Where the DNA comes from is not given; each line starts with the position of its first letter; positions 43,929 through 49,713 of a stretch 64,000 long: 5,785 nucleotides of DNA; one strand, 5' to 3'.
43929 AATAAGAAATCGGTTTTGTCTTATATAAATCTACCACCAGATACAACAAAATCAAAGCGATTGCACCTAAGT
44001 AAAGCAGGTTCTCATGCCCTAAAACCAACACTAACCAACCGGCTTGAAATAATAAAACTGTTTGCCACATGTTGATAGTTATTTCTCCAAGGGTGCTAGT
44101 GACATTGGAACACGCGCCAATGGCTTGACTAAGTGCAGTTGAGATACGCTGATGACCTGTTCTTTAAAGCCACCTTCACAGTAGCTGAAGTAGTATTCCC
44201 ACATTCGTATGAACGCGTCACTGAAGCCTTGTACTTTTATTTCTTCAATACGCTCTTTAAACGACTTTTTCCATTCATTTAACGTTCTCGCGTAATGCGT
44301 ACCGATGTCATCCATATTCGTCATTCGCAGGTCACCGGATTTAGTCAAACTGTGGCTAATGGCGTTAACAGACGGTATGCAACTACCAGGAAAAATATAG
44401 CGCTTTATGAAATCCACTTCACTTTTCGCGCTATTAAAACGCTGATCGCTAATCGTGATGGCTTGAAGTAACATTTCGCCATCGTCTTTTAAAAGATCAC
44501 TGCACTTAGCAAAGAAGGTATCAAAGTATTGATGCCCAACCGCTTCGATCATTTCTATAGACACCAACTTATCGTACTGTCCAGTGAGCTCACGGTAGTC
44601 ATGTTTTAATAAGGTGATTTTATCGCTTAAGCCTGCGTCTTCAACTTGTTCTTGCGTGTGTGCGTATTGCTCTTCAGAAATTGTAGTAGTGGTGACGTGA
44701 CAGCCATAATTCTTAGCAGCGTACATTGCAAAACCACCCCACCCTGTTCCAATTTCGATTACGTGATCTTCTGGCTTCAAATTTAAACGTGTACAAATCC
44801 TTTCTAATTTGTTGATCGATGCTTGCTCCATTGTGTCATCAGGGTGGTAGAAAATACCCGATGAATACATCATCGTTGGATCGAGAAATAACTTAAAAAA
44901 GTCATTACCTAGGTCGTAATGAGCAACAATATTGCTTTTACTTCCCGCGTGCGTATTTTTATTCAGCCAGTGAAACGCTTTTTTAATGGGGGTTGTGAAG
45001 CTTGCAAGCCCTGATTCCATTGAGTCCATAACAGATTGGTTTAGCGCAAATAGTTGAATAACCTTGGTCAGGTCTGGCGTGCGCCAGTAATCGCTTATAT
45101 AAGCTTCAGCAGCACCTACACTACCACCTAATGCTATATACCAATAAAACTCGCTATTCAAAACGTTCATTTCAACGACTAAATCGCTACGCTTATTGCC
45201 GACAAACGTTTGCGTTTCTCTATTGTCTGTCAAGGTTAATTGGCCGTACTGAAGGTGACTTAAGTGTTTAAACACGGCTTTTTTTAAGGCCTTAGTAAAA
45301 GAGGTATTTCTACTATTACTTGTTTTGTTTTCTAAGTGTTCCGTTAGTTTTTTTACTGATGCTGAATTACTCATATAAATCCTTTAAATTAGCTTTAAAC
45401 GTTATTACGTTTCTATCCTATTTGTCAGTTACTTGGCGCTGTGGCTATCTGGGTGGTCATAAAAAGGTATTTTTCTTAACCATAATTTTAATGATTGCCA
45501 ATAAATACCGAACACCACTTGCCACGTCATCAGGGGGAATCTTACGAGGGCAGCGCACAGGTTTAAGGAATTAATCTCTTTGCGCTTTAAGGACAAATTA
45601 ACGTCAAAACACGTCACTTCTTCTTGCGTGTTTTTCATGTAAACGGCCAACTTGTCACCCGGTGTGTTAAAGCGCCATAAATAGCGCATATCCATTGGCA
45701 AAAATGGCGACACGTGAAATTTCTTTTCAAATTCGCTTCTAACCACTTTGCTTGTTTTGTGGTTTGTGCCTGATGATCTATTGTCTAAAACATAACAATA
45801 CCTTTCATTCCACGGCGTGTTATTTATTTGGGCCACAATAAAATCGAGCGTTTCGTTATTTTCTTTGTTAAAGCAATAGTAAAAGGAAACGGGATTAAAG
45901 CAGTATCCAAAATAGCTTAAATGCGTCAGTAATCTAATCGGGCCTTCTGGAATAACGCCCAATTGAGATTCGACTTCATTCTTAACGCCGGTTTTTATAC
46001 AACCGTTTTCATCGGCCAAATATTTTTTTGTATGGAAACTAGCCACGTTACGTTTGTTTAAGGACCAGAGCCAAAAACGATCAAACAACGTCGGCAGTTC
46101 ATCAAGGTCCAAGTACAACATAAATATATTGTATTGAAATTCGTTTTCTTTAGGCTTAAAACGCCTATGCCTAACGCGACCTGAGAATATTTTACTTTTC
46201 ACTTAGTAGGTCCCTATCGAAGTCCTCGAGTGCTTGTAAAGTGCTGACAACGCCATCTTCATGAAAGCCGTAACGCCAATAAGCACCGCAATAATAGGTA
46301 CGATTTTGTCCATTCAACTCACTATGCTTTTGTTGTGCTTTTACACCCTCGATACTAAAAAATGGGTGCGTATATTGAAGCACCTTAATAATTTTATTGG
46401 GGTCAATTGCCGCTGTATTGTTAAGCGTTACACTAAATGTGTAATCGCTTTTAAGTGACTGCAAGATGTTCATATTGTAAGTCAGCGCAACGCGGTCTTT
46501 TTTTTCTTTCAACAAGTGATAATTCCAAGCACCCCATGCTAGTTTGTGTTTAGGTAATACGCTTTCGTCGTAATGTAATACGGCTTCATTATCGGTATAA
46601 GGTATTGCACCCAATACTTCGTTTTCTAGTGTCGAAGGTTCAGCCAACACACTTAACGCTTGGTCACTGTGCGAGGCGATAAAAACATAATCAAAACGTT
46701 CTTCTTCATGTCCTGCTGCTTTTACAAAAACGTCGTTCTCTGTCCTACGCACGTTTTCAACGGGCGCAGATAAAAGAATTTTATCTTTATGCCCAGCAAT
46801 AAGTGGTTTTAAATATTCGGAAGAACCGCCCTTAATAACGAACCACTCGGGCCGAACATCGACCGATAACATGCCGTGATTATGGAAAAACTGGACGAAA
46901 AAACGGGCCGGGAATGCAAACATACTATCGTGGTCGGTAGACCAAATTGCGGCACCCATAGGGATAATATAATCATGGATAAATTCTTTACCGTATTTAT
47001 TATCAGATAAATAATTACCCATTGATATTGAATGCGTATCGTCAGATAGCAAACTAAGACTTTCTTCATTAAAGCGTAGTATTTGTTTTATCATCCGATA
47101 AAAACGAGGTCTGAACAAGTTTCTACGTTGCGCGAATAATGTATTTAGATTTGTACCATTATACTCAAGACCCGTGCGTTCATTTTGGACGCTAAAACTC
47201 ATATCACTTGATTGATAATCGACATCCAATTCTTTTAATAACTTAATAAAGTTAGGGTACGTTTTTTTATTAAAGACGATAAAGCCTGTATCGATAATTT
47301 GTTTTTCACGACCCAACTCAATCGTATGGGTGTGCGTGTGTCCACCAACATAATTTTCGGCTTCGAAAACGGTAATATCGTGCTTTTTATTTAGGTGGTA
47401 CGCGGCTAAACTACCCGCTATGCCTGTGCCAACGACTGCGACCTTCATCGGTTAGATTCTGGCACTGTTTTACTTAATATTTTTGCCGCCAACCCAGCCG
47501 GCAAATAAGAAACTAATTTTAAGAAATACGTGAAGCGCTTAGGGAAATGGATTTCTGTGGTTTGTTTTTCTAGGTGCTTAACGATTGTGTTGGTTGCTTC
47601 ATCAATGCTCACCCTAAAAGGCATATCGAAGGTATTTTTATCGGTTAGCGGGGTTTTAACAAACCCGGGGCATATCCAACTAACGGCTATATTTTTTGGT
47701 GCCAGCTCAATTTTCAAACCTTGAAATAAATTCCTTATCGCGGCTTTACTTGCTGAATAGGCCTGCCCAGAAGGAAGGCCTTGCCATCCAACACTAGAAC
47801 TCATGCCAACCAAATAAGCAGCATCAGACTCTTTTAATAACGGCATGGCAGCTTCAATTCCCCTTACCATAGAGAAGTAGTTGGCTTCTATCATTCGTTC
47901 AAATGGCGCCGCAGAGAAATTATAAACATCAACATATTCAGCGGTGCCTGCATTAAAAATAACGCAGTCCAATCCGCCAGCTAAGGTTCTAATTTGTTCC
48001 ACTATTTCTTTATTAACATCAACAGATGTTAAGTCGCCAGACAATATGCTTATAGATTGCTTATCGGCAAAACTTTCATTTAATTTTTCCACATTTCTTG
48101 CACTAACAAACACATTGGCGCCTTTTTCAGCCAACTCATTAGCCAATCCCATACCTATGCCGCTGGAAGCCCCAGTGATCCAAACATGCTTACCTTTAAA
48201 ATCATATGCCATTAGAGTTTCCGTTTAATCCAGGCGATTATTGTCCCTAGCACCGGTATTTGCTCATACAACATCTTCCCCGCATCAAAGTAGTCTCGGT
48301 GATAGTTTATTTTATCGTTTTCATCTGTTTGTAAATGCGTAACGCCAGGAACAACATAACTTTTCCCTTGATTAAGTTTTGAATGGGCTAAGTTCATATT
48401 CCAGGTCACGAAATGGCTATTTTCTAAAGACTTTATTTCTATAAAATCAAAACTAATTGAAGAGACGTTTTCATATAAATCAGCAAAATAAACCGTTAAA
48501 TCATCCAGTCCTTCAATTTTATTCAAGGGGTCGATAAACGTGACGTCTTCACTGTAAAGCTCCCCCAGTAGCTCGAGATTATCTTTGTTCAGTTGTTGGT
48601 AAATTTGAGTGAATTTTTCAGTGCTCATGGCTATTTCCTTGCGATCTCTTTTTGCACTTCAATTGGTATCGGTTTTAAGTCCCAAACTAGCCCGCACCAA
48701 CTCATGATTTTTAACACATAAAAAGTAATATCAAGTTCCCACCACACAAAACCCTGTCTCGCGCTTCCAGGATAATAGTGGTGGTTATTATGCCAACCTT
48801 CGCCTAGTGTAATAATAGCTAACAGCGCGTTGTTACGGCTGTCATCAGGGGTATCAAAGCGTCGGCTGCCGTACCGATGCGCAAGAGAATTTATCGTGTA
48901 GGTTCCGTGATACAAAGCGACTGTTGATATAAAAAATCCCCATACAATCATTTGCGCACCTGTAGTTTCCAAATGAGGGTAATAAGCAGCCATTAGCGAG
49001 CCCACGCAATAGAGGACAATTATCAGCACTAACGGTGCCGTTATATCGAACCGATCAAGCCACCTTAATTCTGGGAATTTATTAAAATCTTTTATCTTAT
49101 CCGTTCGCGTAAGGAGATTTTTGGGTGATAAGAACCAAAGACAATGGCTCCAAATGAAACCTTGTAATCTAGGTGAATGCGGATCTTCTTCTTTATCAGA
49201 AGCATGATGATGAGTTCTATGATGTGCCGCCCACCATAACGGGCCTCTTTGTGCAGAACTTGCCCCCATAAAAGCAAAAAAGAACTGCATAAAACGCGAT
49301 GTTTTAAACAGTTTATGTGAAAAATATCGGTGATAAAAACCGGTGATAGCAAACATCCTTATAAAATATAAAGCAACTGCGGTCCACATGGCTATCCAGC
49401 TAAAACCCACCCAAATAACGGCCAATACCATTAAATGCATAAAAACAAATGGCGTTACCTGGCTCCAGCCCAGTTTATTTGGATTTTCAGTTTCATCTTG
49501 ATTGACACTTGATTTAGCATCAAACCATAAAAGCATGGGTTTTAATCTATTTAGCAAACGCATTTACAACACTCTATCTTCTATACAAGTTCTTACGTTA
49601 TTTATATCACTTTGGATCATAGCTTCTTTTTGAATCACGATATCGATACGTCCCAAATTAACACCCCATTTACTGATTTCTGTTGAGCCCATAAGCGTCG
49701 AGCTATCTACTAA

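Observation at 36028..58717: Tn7-like transposon apparently carrying a complete light/singlet-oxygen stress regulon as cargo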

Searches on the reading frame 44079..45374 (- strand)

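Call 18: search_protein_families(library=pfam, proteins=[window:44079-45374:-])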
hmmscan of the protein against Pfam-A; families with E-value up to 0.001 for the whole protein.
window:44079-45374:- (431 aa): 8 families
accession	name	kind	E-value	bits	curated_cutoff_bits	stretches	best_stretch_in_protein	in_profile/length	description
PF02353.26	CMAS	-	5e-85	285.6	27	1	146-413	7-273/273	Mycolic acid cyclopropane synthetase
PF13649.12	Methyltransf_25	-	1.9e-11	44.9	27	1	205-299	1-97/97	Methyltransferase domain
PF08242.18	Methyltransf_12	-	2.9e-08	34.8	30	1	206-300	1-97/98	Methyltransferase domain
PF08241.18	Methyltransf_11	-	8.9e-08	33.1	21.2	1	207-302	2-94/95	Methyltransferase domain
PF13489.12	Methyltransf_23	-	5.5e-06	26.7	27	1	192-311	11-124/164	Methyltransferase domain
PF01728.25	FtsJ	-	2.9e-05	24.5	24.1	1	188-373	7-157/181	FtsJ-like methyltransferase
PF00398.26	RrnaAD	-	0.00048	19.7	24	1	190-262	19-87/263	Ribosomal RNA adenine dimethylase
PF05175.20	MTS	-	0.00059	20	23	0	197-303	27-138/170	Methyltransferase small domain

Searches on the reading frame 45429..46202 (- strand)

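Call 18: search_protein_families(library=pfam, proteins=[window:45429-46202:-])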
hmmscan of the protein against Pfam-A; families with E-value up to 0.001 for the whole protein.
window:45429-46202:- (257 aa): 1 family
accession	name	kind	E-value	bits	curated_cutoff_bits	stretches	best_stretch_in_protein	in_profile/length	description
PF07103.16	DUF1365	-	5.6e-82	275.3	25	1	5-252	1-234/235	Protein of unknown function (DUF1365)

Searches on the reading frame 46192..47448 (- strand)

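Call 18: search_protein_families(library=pfam, proteins=[window:46192-47448:-])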
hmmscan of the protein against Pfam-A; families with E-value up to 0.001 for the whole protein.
window:46192-47448:- (418 aa): 4 families
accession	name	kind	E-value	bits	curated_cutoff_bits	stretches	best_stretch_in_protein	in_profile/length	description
PF01593.30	Amino_oxidase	-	9.4e-22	78.3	19.8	1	11-292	2-290/443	Flavin containing amine oxidoreductase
PF13450.12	NAD_binding_8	-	8.8e-14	52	21.9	1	5-74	1-68/68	NAD(P)-binding Rossmann-like domain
PF01266.30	DAO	-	5.1e-07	30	27.9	1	2-39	1-39/353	FAD dependent oxidoreductase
PF07992.20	Pyr_redox_2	-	0.00093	19.1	26.1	0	1-83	1-85/291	Pyridine nucleotide-disulphide oxidoreductase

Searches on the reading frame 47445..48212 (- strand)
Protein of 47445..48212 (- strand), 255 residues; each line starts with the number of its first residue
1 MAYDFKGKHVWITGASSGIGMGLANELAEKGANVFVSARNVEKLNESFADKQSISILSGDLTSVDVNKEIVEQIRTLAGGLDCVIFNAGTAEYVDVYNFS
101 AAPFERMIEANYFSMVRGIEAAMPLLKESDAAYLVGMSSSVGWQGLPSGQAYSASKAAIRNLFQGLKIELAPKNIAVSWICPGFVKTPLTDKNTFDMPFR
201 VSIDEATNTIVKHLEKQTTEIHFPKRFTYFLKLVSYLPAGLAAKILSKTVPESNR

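Call 18: search_protein_families(library=pfam, proteins=[window:47445-48212:-])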
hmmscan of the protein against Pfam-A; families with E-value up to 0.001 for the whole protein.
window:47445-48212:- (255 aa): 5 families
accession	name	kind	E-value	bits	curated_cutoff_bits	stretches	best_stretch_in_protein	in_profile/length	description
PF00106.31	adh_short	-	4.8e-45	153.9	26.6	1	8-193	1-190/195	short chain dehydrogenase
PF13561.12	adh_short_C2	-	4.2e-32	112.1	27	1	14-194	1-185/236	Enoyl-(Acyl carrier protein) reductase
PF08659.16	KR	-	4.3e-09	37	22.6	1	10-163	3-160/180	KR domain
PF23441.1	SDR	-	1.1e-06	28.7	27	1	9-193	9-202/258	SDR-like rossmann domain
PF13460.12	NAD_binding_10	-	2.7e-05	24.6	27.2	1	14-92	1-72/184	NAD(P)H-binding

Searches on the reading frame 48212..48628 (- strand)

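Call 18: search_protein_families(library=pfam, proteins=[window:48212-48628:-])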
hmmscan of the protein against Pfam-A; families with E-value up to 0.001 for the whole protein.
window:48212-48628:- (138 aa): 2 families
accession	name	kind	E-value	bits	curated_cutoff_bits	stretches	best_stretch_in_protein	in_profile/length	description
PF12680.13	SnoaL_2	-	5e-13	50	27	1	8-110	3-102/102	SnoaL-like domain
PF10184.16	DUF2358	-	1.3e-08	35.5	24.3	1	21-110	20-113/113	Uncharacterized conserved protein (DUF2358)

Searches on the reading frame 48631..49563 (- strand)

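Call 18: search_protein_families(library=pfam, proteins=[window:48631-49563:-])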
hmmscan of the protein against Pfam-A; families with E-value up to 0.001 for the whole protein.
window:48631-49563:- (310 aa): 1 family
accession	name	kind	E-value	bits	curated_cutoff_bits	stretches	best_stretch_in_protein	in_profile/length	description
PF00487.30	FA_desaturase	-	9.1e-23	81.7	29.7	1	55-278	2-232/253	Fatty acid desaturase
